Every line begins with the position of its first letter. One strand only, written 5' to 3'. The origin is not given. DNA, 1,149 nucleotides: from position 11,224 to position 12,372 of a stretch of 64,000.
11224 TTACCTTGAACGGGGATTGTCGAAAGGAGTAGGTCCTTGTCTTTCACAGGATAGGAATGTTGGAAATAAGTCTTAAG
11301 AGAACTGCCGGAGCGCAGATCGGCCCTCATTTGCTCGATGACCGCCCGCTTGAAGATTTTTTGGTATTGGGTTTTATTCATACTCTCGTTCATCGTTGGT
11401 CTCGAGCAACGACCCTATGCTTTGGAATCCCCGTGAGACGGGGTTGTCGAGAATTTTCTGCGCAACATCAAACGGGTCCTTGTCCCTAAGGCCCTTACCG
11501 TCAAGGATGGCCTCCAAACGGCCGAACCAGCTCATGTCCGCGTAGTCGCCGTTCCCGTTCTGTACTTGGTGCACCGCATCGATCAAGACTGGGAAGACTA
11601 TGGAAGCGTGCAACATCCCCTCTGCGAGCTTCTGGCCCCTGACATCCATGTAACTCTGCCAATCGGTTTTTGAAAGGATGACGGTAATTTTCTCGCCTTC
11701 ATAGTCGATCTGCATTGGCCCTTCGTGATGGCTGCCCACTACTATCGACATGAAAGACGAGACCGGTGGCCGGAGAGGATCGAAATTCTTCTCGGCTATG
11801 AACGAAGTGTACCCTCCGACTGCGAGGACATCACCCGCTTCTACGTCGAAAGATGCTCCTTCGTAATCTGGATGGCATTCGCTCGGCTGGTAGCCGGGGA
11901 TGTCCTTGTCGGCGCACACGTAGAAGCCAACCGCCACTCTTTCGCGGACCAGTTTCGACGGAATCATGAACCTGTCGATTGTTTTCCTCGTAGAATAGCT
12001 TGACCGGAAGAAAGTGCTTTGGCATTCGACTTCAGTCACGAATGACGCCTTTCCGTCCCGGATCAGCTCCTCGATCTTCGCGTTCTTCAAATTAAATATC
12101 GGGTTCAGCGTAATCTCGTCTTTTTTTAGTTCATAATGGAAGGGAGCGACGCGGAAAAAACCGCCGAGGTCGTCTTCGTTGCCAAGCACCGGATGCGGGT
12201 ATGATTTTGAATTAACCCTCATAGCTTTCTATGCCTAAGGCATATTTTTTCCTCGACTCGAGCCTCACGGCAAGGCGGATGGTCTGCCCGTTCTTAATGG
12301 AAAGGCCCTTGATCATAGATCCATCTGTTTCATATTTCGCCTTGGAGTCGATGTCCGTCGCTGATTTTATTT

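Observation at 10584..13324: Three translationally coupled genes (A-B-C) with no recognisable domains form the first part of the island operon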

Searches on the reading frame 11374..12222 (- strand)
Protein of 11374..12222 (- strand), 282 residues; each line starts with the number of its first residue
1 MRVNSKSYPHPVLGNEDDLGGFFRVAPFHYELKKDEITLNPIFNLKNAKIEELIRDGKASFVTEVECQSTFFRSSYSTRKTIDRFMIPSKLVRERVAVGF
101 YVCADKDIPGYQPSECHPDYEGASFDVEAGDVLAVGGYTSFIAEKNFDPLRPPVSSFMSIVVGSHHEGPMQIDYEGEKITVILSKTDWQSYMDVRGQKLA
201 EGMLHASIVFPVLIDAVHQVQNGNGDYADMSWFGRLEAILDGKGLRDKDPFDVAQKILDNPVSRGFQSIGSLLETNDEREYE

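Call 4: search_protein_families(library=pfam, proteins=[window:11374-12222:-], max_evalue=1)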
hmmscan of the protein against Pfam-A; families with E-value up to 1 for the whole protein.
window:11374-12222:- (282 aa): 0 families

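Call 5: search_protein_families(library=padloc, proteins=[window:11374-12222:-], max_evalue=1)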
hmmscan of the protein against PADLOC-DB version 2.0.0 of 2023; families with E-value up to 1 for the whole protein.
window:11374-12222:- (282 aa): 1 family
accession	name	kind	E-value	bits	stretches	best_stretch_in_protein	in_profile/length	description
PDLC04583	PDC-M33B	-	1.8e-59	199.5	1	1-277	1-287/289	-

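Call 6: search_protein_families(library=ncbifam, proteins=[window:11374-12222:-], max_evalue=1)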
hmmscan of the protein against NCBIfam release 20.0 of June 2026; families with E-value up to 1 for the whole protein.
window:11374-12222:- (282 aa): 0 families

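Call 20: find_homologous_proteins(query=window:11374-12222:-)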
Query window:11374-12222:- (282 aa): 153 proteins with E <= 0.001 among 789 candidates; the best 120 are listed.
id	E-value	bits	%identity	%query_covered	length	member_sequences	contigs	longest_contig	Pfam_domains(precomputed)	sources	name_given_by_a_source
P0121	3.5e-189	645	100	100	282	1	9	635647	-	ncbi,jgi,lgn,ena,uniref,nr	ncbi:MAG: hypothetical protein UY23_C0001G0055 [Candidatus Jorgensenbacteria bacterium GW2011_GWA1_4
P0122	1.5e-164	564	85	100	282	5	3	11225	-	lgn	-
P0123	4.8e-159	546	84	100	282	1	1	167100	-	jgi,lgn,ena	-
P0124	9.6e-153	525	79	100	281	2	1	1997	-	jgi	-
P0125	2.2e-150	518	78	100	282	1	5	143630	-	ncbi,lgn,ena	-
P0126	1.5e-148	512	76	100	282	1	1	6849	-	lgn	-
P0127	2.6e-142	491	74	100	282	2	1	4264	-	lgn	-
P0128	3.2e-141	488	73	100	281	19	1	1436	-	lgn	-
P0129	1.2e-139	482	72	100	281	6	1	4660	-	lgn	-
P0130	4.4e-139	481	72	100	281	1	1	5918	-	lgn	-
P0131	3.4e-138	478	73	100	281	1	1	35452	-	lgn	-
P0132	1.9e-137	475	71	100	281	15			-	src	-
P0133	7.4e-135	467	72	100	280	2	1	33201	-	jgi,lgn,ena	-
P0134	1.4e-134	466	71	100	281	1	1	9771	-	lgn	-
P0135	1.5e-133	462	70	100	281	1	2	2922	-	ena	-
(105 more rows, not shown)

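Call 22: find_encoding_contigs(protein=P0121, flank=8000, max_places=8)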
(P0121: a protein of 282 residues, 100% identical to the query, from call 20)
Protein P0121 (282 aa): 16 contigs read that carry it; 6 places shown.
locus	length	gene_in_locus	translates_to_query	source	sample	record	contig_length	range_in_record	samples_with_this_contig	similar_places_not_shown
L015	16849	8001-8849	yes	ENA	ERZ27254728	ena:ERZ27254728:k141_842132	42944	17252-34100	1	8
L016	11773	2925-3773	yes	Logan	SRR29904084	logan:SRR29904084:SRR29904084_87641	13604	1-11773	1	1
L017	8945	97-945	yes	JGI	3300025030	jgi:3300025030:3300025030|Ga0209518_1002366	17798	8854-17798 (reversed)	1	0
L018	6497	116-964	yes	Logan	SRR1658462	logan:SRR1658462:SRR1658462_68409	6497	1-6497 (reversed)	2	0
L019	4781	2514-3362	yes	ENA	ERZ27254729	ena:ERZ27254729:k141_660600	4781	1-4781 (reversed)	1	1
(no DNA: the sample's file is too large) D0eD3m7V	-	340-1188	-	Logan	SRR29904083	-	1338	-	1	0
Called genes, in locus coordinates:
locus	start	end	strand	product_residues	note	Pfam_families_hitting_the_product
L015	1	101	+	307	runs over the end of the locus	PF01134:GIDA (faint), PF01266:DAO (faint), PF03486:HI0933_like (faint), PF07992:Pyr_redox_2, PF12831:FAD_oxidored (weak), PF13738:Pyr_redox_3, PF00070:Pyr_redox (weak)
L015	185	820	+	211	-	PF13483:Lactamase_B_3, PF12706:Lactamase_B_2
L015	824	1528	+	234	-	PF03462:PCRF, PF00472:RF-1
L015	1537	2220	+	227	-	PF00931:NB-ARC (faint), PF00005:ABC_tran, PF13304:AAA_21 (faint)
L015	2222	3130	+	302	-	PF18075:FtsX_ECD, PF02687:FtsX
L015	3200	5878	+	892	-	PF00690:Cation_ATPase_N, PF00122:E1-E2_ATPase, PF13246:Cation_ATPase, PF00702:Hydrolase, PF08282:Hydrolase_3 (faint), PF00689:Cation_ATPase_C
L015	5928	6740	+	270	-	PF17159:MASE3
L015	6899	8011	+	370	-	-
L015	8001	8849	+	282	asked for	-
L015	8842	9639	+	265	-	PF19866:DUF6339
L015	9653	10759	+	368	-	PF09903:DUF2130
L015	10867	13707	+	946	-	-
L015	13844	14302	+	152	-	-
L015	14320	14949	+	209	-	PF00081:Sod_Fe_N, PF02777:Sod_Fe_C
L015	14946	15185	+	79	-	-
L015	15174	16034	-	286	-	PF00551:Formyl_trans_N, PF02911:Formyl_trans_C (faint)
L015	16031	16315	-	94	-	PF01541:GIY-YIG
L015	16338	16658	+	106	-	-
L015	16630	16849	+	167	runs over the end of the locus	PF01327:Pep_deformylase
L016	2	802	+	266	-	?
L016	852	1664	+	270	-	PF17159:MASE3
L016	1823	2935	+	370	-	-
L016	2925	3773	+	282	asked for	-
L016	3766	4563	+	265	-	PF19866:DUF6339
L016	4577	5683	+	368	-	PF09903:DUF2130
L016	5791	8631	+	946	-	-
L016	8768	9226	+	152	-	-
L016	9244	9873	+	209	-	PF00081:Sod_Fe_N, PF02777:Sod_Fe_C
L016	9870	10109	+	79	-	-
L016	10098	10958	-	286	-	PF00551:Formyl_trans_N, PF02911:Formyl_trans_C (faint)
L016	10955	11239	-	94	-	PF01541:GIY-YIG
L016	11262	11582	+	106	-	-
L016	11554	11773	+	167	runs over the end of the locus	PF01327:Pep_deformylase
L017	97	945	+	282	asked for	-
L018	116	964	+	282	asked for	-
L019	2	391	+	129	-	?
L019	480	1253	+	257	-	PF17159:MASE3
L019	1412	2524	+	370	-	-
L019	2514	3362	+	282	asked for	-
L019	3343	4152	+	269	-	PF19866:DUF6339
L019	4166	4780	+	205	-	?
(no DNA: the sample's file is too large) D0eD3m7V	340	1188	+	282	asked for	-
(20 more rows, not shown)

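Call 29: search_solved_structures(query=A2, max_evalue=10)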
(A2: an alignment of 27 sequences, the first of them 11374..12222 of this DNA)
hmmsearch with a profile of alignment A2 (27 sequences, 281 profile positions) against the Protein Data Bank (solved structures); distinct sequences matched with E-value up to 10: 1.
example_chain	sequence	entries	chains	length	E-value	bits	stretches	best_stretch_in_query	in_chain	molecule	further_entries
7rmy_A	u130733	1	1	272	1.9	11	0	236-275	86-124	De Novo designed tunable homodimer, D_3-337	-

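Call 45: predict_structure(alignment_id=A4)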
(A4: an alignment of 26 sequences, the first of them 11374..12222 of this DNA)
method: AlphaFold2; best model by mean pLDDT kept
length: 282 residues; sequences in the alignment: 26
mean_pLDDT: 83.2   pTM: 0.55
mean pLDDT of the five models: 83.2, 81.4, 80.5, 79.8, 79.1
residues with pLDDT >= 90: 115; 70-90: 126; 50-70: 24; < 50: 17
segments of 3 or more residues with pLDDT < 50: 1-5, 146-152, 278-282
pLDDT, mean of each block of 10 residues (from residue 1): 52 81 87 86 94 97 91 95 92 88 96 86 91 91 56 68 91 90 90 73 78 92 81 86 87 86 78 56 32
secondary structure, 60 per line:
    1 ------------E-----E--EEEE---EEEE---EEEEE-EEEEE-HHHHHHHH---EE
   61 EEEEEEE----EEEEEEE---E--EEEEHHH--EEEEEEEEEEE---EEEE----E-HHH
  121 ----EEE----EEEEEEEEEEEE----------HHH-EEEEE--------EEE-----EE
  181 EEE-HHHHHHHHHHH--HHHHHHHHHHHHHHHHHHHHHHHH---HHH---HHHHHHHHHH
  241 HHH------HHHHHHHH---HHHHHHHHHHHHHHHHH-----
elements in order: E22-25 E29-32 E36-40 E42-46 H48-55 E59-67 E72-78 E85-88 E94-104 E108-111 E125-127 E132-143 E158-162 E171-173 E179-183 H185-195 H198-221 H231-243 H250-257 H261-277

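Call 49: find_related_loci(query=A4, collection=genome_contigs, flank=7000)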
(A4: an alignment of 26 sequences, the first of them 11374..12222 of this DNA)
Query A4 (282 aa) in genome_contigs; peptide patterns used: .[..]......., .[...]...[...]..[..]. (x = any residue, [..] = any of these).
599 stretches matched a pattern (row limit reached: there are more); 24 encode a relative of the query (tblastn E <= 1e-3); 23 distinct loci.
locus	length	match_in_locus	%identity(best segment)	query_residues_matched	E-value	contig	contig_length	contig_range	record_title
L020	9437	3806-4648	71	1-282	2e-144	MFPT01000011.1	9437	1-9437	MAG: Candidatus Magasanikbacteria bacterium RIFCSPHIGHO2_01_FULL_41_23 rifcsphigho2_01_scaffold_27268, whole genome shot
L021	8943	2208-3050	71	1-282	2e-144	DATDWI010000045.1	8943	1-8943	MAG TPA_asm: Candidatus Paceibacterota bacterium isolate SMAG_U8106 k141_2117837, whole genome shotgun sequence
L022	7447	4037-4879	67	1-282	5e-135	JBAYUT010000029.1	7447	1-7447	MAG: Candidatus Paceibacterota bacterium isolate SO_2016_LW3_41 scaffold15483_LW162_2016, whole genome shotgun sequence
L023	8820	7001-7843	64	1-282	4e-128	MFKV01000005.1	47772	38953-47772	MAG: Candidatus Kaiserbacteria bacterium RIFCSPHIGHO2_01_FULL_54_36 rifcsphigho2_01_scaffold_1445, whole genome shotgun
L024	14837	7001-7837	64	1-280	1e-124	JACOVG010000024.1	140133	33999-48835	MAG: Candidatus Omnitrophota bacterium isolate NC_groundwater_94_Ag_S2p5_63_724 S_2p5_S6_170907_scaffold_2129508, whole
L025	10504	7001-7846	63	1-282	2e-123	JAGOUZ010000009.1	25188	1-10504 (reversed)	MAG: Candidatus Paceibacterota bacterium isolate Gw_Eff_bin_534 Gw_Eff_3815_length_25188_cov_6.503891, whole genome shot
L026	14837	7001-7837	63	1-278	4e-123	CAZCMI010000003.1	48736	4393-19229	MAG TPA_asm: uncultured Gammaproteobacteria bacterium isolate binchicken_co173_920 genome assembly, contig: NODE_2436_le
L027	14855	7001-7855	62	1-282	6e-122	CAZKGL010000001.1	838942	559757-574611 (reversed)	MAG TPA_asm: uncultured Gammaproteobacteria bacterium isolate binchicken_co134_9 genome assembly, contig: NODE_7_length_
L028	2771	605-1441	61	1-280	2e-126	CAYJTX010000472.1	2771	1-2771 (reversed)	MAG TPA_asm: uncultured Bacteriovoracaceae bacterium isolate ERP125453_co1_289 genome assembly, contig: NODE_54623_lengt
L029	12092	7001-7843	59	1-282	9e-117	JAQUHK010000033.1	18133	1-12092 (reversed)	MAG: Alphaproteobacteria bacterium isolate STCSWMC_35 NODE_7901_length_18133_cov_4.412862_ST_CSWMC, whole genome shotgun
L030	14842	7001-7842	62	1-282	8e-116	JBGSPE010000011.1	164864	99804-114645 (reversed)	MAG: Candidatus Paceibacteria bacterium isolate JTS-AC297 k141_2717708, whole genome shotgun sequence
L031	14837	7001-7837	59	1-280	2e-115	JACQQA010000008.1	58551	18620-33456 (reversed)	MAG: Candidatus Magasanikbacteria bacterium isolate NC_groundwater_1321_Ag_S-0.2um_45_150 S_p2_S4_coassembly_k141_277236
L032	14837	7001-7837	59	1-280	6e-113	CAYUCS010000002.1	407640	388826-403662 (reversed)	MAG TPA_asm: uncultured Gammaproteobacteria bacterium isolate binchicken_co269_189 genome assembly, contig: NODE_13_leng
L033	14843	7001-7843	70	1-282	7e-141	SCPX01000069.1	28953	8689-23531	MAG: Patescibacteria group bacterium isolate DP16D_bin.14 DP16D_bin.14-102387, whole genome shotgun sequence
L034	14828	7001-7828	48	1-280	1e-81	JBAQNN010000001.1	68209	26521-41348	MAG: Minisyncoccia bacterium isolate MFD12002_ilm_asm_bin51 k127_94474, whole genome shotgun sequence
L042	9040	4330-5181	28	1-278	2e-31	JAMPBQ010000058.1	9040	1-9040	MAG: Clostridium sp. isolate NALB_7821a_17 Scaffold_#58__SCF_058___9040_bp, whole genome shotgun sequence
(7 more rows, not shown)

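Call 61: search_protein_families(library=padloc, proteins=[L042:2337-4340:+, L042:4324-5181:+, L042:5178-5966:+], max_evalue=0.01)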
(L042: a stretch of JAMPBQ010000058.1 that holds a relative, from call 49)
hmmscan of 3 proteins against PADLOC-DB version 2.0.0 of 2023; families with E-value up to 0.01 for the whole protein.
L042:2337-4340:+ (668 aa): 1 family
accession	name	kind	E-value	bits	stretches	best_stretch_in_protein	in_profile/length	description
PDLC04582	PDC-M33A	-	9.9e-102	339.6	1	16-666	4-625/627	-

L042:4324-5181:+ (286 aa): 1 family
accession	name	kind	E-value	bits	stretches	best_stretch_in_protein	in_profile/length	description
PDLC04583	PDC-M33B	-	3.3e-50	169.1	1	3-284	1-286/289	-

L042:5178-5966:+ (263 aa): 4 families
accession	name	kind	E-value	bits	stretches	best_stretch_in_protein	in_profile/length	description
PDLC04586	PDC-M33C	-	5.7e-28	96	1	63-238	62-239/247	-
PDLC04584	PDC-M33C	-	3.7e-19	67.2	1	66-233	66-237/250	-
PDLC04587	PDC-M33C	-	1.8e-13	48.5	1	64-224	61-228/312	-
PDLC04585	PDC-M33C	-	1.4e-05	22.8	1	67-259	67-270/346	-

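Call 67: search_protein_families(library=pfam, proteins=[L042:271-978:+, L042:909-1796:-, L042:2100-2336:+, L042:5978-7042:+, L042:7106-8119:-, L042:8122-8967:-], max_evalue=0.01)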
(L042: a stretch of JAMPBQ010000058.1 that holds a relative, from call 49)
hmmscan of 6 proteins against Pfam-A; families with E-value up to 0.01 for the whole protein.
L042:271-978:+ (235 aa): 0 families

L042:909-1796:- (295 aa): 2 families
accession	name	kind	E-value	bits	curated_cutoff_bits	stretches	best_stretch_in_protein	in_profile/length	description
PF17761.7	DUF1016_N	-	2.5e-30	105.8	32.8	1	78-235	2-137/137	DUF1016 N-terminal domain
PF06250.17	YhcG_C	-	0.00011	22.5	32.5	1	256-285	1-30/157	YhcG PDDEXK nuclease domain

L042:2100-2336:+ (78 aa): 0 families

L042:5978-7042:+ (354 aa): 0 families

L042:7106-8119:- (337 aa): 1 family
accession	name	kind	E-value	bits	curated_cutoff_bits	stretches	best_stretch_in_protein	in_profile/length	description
PF02775.26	TPP_enzyme_C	-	1.1e-29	103.6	21.9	1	52-199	2-151/151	Thiamine pyrophosphate enzyme, C-terminal TPP binding domain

L042:8122-8967:- (281 aa): 3 families
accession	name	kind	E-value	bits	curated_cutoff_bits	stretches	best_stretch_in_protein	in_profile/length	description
PF01855.24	POR_N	-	3.9e-23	82.8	27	1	1-138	89-220/231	Pyruvate flavodoxin/ferredoxin oxidoreductase, thiamine diP-bdg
PF17147.9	PFOR_II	-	3.8e-05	24.4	27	1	179-270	1-101/102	Pyruvate:ferredoxin oxidoreductase core domain II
PF02780.25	Transketolase_C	-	7.1e-05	23.1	25.9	1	172-236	4-68/124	Transketolase, C-terminal domain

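Call 74: search_protein_representatives(alignment_id=A4)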
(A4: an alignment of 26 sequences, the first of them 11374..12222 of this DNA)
Query: 26 sequences, 281 profile positions. Proteins with E-value up to 0.001 (for the whole library): 2648; up to 1e-10: 2045; up to 1e-30: 669. The best 150 are listed.
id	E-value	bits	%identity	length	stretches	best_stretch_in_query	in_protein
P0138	3.5e-141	485.9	-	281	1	1-281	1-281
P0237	6.2e-121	419.5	-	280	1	1-276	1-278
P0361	1.1e-96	339.9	-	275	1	1-271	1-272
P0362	1.2e-93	330.0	-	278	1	1-279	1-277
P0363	4.7e-86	305.0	-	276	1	4-275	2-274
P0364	7.8e-86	304.3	-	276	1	1-272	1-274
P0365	1.8e-85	303.1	-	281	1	5-278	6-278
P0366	1.3e-83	297.1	-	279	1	1-278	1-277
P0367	3.1e-83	295.8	-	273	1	5-272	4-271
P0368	3.7e-83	295.5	-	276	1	1-272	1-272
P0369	3.8e-83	295.5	-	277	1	4-274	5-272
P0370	9.1e-82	291.0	-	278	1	1-277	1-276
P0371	4.4e-77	275.6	-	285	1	1-275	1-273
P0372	7.8e-76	271.5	-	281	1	1-274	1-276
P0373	4.5e-74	265.7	-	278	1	1-277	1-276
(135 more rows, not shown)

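Call 77: find_related_loci(query=A4, collection=viral_contigs, flank=7000)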
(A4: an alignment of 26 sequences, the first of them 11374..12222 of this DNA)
Query A4 (282 aa) in viral_contigs; peptide patterns used: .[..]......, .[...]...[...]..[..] (x = any residue, [..] = any of these).
68 stretches matched a pattern, but none encodes a relative of the query by tblastn (E <= 1e-3).

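Call 79: find_encoding_contigs(protein=P0122, flank=10000, max_places=3)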
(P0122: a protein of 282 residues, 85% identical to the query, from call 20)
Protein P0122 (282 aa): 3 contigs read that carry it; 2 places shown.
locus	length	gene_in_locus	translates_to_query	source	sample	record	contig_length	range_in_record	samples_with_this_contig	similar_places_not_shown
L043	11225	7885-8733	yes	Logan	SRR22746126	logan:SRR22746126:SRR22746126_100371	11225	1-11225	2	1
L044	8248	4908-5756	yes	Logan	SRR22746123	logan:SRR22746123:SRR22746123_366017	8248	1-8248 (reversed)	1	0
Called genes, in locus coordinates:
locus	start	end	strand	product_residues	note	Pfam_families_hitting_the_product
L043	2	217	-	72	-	?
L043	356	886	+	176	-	-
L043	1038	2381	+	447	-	PF02195:ParB_N, PF01555:N6_N4_Mtase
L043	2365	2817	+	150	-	-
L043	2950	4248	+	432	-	PF00239:Resolvase, PF07508:Recombinase, PF13408:Zn_ribbon_recom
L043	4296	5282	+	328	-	PF00145:DNA_methylase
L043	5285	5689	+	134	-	PF03852:Vsr, PF04480:DUF559 (faint), PF18741:MTES_1575 (faint)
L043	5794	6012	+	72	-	-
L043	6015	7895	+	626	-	-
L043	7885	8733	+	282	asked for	-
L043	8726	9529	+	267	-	PF19866:DUF6339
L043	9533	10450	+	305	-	PF01909:NTP_transf_2 (weak), PF26305:CD_NTase_C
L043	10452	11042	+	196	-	PF23471:Cap15_TM (weak), PF18153:Cap15_CD_rec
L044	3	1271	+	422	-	?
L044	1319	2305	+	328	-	PF00145:DNA_methylase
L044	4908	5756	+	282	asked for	-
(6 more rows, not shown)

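Call 80: find_encoding_contigs(protein=P0123, flank=10000, max_places=2)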
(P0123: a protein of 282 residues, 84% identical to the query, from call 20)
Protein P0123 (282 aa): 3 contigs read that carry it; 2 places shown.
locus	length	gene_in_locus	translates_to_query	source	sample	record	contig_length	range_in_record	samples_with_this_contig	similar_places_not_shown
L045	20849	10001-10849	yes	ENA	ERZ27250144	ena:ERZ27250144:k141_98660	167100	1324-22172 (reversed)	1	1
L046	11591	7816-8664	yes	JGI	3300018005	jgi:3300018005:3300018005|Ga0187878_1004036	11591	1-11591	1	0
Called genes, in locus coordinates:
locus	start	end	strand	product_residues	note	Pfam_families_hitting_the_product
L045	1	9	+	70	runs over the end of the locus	-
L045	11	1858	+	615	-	-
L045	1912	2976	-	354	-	PF00078:RVT_1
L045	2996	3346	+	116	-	PF22296:bAvd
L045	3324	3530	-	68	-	-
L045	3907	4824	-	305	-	-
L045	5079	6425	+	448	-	PF00239:Resolvase, PF07508:Recombinase, PF13408:Zn_ribbon_recom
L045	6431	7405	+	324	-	PF00145:DNA_methylase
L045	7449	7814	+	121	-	PF03852:Vsr, PF04480:DUF559 (faint), PF18741:MTES_1575 (faint)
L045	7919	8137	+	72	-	-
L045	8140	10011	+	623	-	-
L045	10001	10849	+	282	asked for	-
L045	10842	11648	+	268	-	PF19866:DUF6339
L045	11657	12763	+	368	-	PF09903:DUF2130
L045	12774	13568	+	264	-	-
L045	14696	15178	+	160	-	PF13473:Cupredoxin_1 (faint)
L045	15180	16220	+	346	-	PF00089:Trypsin, PF13365:Trypsin_2, PF13180:PDZ_2, PF17820:PDZ_6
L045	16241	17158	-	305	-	-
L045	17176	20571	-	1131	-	PF00133:tRNA-synt_1, PF09334:tRNA-synt_1g, PF06821:Ser_hydrolase, PF12697:Abhydrolase_6, PF13603:tRNA-synt_1_2, PF00293:NUDIX, PF00133:tRNA-synt_1, PF09334:tRNA-synt_1g, +3 more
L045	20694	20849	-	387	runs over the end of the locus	-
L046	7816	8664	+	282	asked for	-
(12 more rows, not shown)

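Call 88: search_protein_families(library=pfam, proteins=[L045:12774-13568:+], max_evalue=5)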
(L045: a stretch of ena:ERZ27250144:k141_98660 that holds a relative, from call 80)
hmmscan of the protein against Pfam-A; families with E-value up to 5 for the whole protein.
L045:12774-13568:+ (264 aa): 0 families

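Call 90: search_protein_families(library=phrogs, proteins=[window:11374-12222:-], max_evalue=0.01)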
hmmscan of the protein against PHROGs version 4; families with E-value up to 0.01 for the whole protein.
window:11374-12222:- (282 aa): 0 families
